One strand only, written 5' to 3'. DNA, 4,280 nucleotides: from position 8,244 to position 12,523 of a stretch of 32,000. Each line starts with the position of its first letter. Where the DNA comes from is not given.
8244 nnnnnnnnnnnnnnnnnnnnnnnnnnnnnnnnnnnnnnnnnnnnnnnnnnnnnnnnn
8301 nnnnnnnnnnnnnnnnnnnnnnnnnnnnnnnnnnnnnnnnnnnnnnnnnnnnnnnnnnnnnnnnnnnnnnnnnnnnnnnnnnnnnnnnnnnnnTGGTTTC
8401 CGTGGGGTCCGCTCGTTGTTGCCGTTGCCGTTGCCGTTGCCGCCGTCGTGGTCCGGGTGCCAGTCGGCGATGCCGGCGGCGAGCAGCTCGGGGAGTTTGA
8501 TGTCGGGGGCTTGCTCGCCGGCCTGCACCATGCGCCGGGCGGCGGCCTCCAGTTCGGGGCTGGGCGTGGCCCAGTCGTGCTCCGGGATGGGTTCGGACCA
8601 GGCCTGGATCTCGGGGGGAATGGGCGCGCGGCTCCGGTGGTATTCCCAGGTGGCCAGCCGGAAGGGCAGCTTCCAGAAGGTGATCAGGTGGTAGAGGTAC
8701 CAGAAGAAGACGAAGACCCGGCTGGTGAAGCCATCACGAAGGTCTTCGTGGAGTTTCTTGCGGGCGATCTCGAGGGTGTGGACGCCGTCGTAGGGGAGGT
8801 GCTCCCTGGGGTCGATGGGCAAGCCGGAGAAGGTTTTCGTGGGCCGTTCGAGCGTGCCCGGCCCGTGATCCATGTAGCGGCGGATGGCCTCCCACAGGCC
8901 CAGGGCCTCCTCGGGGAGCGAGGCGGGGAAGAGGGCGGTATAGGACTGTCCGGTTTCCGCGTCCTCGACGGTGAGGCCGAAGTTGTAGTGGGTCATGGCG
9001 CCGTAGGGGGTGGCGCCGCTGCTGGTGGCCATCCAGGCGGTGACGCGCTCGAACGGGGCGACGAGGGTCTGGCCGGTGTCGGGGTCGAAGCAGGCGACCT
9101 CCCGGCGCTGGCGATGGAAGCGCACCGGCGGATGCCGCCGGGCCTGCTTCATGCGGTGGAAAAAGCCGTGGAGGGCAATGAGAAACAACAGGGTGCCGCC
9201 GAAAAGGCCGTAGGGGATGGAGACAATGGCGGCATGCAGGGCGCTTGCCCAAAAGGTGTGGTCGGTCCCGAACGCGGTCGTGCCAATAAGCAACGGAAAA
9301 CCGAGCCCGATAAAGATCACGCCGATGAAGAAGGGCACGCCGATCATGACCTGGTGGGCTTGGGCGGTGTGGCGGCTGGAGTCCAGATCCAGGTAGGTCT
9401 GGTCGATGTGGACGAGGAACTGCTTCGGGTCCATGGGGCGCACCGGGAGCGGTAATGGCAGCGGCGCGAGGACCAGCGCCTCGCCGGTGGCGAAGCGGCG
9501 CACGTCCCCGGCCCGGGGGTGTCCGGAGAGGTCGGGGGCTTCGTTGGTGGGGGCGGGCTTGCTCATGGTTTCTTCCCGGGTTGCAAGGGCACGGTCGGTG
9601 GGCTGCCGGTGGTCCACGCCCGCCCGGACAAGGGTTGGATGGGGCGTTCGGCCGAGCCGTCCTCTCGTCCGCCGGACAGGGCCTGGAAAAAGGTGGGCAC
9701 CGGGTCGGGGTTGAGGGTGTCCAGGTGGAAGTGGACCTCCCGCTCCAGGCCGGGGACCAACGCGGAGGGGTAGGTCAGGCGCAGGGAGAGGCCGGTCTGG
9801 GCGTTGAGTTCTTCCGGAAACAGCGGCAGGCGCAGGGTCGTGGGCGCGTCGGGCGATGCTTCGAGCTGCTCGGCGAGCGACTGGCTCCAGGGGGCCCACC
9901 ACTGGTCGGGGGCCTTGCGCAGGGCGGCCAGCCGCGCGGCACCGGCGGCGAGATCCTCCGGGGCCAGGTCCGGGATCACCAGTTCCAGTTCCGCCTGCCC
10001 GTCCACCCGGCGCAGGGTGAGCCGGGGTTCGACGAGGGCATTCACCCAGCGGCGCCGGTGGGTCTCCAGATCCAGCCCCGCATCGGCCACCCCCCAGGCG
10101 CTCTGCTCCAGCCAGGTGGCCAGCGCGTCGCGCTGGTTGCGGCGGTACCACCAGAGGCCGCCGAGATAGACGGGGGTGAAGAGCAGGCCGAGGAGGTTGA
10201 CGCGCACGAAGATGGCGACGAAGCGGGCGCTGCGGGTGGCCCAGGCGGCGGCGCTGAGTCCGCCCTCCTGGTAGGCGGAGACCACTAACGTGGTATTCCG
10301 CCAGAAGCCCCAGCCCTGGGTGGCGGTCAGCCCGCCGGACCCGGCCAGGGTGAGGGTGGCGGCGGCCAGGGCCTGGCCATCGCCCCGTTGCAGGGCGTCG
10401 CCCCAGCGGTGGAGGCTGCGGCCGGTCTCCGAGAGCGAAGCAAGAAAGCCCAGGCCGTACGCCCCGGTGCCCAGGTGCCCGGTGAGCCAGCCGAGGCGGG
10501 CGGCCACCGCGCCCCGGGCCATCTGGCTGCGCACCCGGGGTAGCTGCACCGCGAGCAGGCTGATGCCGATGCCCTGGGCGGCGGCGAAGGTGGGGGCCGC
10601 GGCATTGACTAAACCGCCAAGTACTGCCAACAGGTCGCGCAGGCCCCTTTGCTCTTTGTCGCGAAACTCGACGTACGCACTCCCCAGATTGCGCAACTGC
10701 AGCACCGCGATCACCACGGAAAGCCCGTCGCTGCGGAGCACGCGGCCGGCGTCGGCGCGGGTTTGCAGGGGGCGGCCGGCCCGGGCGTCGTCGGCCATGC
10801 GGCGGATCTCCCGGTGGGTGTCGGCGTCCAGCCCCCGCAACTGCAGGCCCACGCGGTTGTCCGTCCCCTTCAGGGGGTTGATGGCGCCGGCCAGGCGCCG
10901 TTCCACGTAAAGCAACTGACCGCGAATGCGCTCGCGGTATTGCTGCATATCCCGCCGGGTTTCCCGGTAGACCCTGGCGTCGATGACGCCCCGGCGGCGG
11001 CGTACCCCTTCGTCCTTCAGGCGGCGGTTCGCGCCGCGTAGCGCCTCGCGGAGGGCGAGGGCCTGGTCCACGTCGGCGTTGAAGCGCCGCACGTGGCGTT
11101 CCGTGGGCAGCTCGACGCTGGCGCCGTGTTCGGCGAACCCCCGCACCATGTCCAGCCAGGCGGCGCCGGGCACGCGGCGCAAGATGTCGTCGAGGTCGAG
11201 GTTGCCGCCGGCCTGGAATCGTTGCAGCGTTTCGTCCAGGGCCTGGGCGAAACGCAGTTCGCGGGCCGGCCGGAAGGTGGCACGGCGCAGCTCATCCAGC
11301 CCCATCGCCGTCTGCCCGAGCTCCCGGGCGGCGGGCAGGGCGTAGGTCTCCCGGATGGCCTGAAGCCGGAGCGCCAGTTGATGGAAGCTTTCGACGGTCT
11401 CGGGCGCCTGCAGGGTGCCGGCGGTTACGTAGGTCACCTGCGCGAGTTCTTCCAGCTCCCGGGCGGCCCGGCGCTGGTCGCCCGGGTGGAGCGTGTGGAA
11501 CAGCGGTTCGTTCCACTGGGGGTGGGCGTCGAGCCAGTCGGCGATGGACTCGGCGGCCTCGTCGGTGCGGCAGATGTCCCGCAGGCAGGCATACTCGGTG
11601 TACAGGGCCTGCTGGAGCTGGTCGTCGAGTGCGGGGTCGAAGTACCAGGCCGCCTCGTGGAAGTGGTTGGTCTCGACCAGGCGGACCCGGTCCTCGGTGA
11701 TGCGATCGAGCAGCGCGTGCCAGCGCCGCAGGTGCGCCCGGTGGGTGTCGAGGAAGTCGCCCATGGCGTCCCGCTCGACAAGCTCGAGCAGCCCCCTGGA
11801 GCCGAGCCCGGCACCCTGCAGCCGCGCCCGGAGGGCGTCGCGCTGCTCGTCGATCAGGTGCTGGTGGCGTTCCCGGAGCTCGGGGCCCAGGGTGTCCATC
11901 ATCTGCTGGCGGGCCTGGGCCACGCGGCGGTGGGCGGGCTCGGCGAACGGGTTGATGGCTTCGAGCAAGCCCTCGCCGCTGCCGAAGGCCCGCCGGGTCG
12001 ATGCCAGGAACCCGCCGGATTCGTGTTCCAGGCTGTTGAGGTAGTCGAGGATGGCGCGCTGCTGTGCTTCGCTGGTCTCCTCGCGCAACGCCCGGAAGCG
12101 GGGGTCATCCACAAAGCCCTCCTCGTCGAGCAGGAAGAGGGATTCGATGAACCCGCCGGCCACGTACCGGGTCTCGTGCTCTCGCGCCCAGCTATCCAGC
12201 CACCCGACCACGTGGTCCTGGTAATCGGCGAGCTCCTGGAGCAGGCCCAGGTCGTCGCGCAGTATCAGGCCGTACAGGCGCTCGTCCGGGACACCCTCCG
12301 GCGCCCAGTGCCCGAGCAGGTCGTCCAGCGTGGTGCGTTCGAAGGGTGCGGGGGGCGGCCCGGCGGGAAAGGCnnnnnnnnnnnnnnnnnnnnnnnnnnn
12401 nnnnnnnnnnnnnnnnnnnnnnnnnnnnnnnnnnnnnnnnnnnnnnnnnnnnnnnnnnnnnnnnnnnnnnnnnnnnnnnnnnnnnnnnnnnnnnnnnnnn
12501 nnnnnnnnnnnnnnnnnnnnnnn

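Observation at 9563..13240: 1225-aa effector combining a LysM domain, a VasX-type N-region, a long unassigned helical core, five membrane helices and an unassigned C-terminal domain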

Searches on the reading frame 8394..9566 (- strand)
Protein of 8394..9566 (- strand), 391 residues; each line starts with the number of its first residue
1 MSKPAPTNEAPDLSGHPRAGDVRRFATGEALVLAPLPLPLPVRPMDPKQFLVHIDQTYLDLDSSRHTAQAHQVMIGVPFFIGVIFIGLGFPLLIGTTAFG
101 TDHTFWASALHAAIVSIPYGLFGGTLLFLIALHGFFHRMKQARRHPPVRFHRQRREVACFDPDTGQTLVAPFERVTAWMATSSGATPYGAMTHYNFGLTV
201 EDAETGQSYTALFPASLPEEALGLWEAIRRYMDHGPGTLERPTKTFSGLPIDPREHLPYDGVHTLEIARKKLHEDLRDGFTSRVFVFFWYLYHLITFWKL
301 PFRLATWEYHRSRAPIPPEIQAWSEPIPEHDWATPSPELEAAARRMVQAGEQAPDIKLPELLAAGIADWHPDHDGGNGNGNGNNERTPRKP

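Call 7: search_protein_families(library=pfam, proteins=[window:8394-9566:-], max_evalue=0.1)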
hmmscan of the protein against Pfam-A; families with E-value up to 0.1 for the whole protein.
seq(391 aa): 2 families
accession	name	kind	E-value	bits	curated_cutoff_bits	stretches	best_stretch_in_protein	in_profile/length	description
PF07332.16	Phage_holin_3_6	-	0.011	16.2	28.4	1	68-149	28-100/116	Putative Actinobacterial Holin-X, holin superfamily III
PF20455.3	DUF6708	-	0.013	15.7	27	1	129-244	6-133/200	Family of unknown function (DUF6708)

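Call 8: search_protein_families(library=ncbifam, proteins=[window:8394-9566:-], max_evalue=0.1)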
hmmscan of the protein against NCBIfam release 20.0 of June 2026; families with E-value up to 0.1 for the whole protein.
seq(391 aa): 0 families

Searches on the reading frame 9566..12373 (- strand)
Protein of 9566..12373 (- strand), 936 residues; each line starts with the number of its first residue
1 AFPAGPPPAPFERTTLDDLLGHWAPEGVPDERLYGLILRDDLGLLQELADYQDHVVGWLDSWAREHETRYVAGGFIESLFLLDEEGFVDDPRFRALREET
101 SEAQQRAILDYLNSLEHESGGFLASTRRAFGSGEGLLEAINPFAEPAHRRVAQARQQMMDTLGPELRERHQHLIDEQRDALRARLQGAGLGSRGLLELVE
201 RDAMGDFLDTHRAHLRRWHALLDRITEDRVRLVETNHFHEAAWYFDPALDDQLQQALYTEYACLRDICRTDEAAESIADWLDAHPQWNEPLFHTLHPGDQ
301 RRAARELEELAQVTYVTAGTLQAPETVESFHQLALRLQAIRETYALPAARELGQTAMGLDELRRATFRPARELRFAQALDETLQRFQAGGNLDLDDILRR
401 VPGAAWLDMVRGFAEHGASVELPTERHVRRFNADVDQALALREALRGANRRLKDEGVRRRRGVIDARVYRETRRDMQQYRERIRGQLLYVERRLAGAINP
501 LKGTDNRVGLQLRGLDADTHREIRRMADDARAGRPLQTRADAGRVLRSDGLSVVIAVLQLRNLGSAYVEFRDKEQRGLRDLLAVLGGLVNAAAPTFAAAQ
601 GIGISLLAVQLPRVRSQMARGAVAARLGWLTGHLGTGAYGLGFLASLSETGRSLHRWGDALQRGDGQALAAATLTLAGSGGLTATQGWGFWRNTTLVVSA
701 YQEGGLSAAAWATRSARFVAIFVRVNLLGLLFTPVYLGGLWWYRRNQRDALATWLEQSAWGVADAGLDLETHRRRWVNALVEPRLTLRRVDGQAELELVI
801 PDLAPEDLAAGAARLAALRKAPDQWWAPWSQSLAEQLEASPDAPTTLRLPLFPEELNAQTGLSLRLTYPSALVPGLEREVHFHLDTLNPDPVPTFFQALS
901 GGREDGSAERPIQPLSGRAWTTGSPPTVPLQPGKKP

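Call 58: predict_structure(alignment_id=A2)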
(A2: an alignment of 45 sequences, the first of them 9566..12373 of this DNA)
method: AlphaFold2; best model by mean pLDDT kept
length: 936 residues; sequences in the alignment: 45
mean_pLDDT: 81.6   pTM: 0.68
mean pLDDT of the five models: 81.6, 81.3, 77.6, 76.2, 76.2
residues with pLDDT >= 90: 386; 70-90: 341; 50-70: 169; < 50: 40
segments of 3 or more residues with pLDDT < 50: 1-5, 533-558, 934-936
pLDDT, mean of each block of 10 residues (from residue 1): 50 64 54 63 93 96 96 93 81 88 95 84 59 65 78 95 96 92 89 92 95 97 97 93 86 93 94 95 92 91 94 80 60 91 89 88 91 82 76 73 84 74 75 86 87 79 83 90 91 80 74 64 54 37 33 45 59 59 62 66 72 68 82 88 88 89 87 94 94 93 76 86 88 90 90 95 95 91 92 92 91 93 88 88 87 83 94 91 88 66 60 78 82 53
secondary structure, 60 per line:
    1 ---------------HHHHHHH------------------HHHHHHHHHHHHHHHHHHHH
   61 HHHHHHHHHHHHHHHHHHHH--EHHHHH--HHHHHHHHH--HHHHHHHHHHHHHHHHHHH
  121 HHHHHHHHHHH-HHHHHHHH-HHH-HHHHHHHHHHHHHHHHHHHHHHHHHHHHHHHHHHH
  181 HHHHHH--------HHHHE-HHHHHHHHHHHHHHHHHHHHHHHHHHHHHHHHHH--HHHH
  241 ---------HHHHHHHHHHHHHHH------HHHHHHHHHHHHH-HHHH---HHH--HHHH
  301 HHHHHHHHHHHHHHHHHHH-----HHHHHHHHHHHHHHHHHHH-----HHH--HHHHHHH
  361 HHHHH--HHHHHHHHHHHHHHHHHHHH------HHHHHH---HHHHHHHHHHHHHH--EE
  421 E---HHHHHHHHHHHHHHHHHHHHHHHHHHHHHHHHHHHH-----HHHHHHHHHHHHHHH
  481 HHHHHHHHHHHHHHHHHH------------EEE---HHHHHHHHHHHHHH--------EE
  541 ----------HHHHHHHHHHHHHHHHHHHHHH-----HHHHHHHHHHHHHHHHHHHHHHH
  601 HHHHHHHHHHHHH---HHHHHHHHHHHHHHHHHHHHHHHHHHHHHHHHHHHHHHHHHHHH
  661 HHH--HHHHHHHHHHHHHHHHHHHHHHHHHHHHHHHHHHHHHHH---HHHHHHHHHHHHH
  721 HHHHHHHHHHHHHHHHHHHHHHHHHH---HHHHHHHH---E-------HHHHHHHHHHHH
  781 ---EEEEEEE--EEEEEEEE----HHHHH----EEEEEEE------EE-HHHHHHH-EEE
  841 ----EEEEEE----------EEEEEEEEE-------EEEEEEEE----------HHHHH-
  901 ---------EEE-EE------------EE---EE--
elements in order (helices of 4 or more, strands of 3 or more residues): H16-22 H41-80 H84-88 H91-99 H102-131 H133-140 H146-186 H195-198 H201-234 H237-240 H250-264 H271-283 H285-288 H297-319 H325-343 H354-365 H368-387 H394-399 H403-416 E419-421 H425-460 H466-498 E511-513 H517-530 H551-572 H578-613 H617-663 H666-704 H708-746 H750-757 H769-780 E784-790 E793-800 H805-809 E814-820 H830-836 E838-840 E845-850 E861-869 E877-884 H895-899 E910-912

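Call 60: fold_search(model_id=the predicted structure, library=pdb)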
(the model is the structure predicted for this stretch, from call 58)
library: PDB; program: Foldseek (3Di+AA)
matches with E <= 10: 386; with E <= 0.001: 1
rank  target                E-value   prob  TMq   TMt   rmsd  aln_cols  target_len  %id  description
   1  9qpv                  5.6e-21  1.00  0.48  0.45  30.8       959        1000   22  Pseudomonas aeruginosa Ptx2 toxin (released 2025-07-16)
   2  6qd6_A                3.2e-02  0.75  0.10  0.18  17.1       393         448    9  Molecular scaffolds expand the nanobody toolkit for cryo-EM applications: crystal structure of Mb-cHopQ-Nb207 (released 2019-12-18)
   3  6qd6_G                5.4e-02  0.47  0.10  0.15  18.0       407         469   10  Molecular scaffolds expand the nanobody toolkit for cryo-EM applications: crystal structure of Mb-cHopQ-Nb207 (released 2019-12-18)
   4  6qd6_D                6.7e-02  0.63  0.11  0.19  18.2       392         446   10  Molecular scaffolds expand the nanobody toolkit for cryo-EM applications: crystal structure of Mb-cHopQ-Nb207 (released 2019-12-18)
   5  2b3r_A                8.0e-02  0.93  0.08  0.39   8.2       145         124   14  Crystal structure of the C2 domain of class II phosphatidylinositide 3-kinase C2 (released 2005-12-13)
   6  8sbb_B                1.2e-01  0.98  0.09  0.47   5.3       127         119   12  Cryo-EM structure of FtAlkB (released 2023-04-26)
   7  3p0g_B                1.2e-01  0.92  0.08  0.39   6.8       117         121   14  Structure of a nanobody-stabilized active state of the beta2 adrenoceptor (released 2011-01-19)
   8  6qhd_B                1.2e-01  0.30  0.08  0.13  19.4       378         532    9  Lysine acetylated and tyrosine phosphorylated STAT3 in a complex with DNA (released 2019-06-19)
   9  8bg8_H                1.3e-01  0.87  0.07  0.33   5.6        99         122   10  SARS-CoV-2 S protein in complex with pT1696 Fab (released 2023-11-08)
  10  7utz_R                1.6e-01  0.87  0.13  0.18  29.9       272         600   13  Human thyrotropin analog TR1402 bound to human Thyrotropin receptor in complex with miniGs399 (composite structure) (released 2022-08-03)
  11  8dul_H                1.8e-01  0.87  0.08  0.39   6.9       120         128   11  Cryo-EM Structure of Antibody SKT05 in complex with Western Equine Encephalitis Virus spike (local refinement from VLP (released 2023-07-05)
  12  9j3l_C                1.9e-01  0.80  0.07  0.36   7.3       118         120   13  ATP bound Arabidopsis ATP/ADP translocator AtNTT1 (released 2025-03-19)
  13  8zoy_B                2.0e-01  0.84  0.08  0.39   7.0       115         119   12  Cryo-EM structure of human norepinephrine transporter NET bound with norepinephrine in an inward open state at a resol (released 2024-09-11)
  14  2qmr_C                2.2e-01  0.06  0.07  0.08  38.1       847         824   11  Karyopherin beta2/transportin (released 2007-10-30)
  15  7y3n_C                2.3e-01  0.77  0.07  0.24   7.2       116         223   11  Crystal structure of SARS-CoV receptor binding domain in complex with human antibody BIOLS56 (released 2023-12-27)
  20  8v7z                  2.7e-01  0.06  0.08  0.07  43.1      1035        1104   10  Phosphorylated, ATP-bound, E1371Q human cystic fibrosis transmembrane conductance regulator (E1371Q-CFTR) (released 2024-07-17)
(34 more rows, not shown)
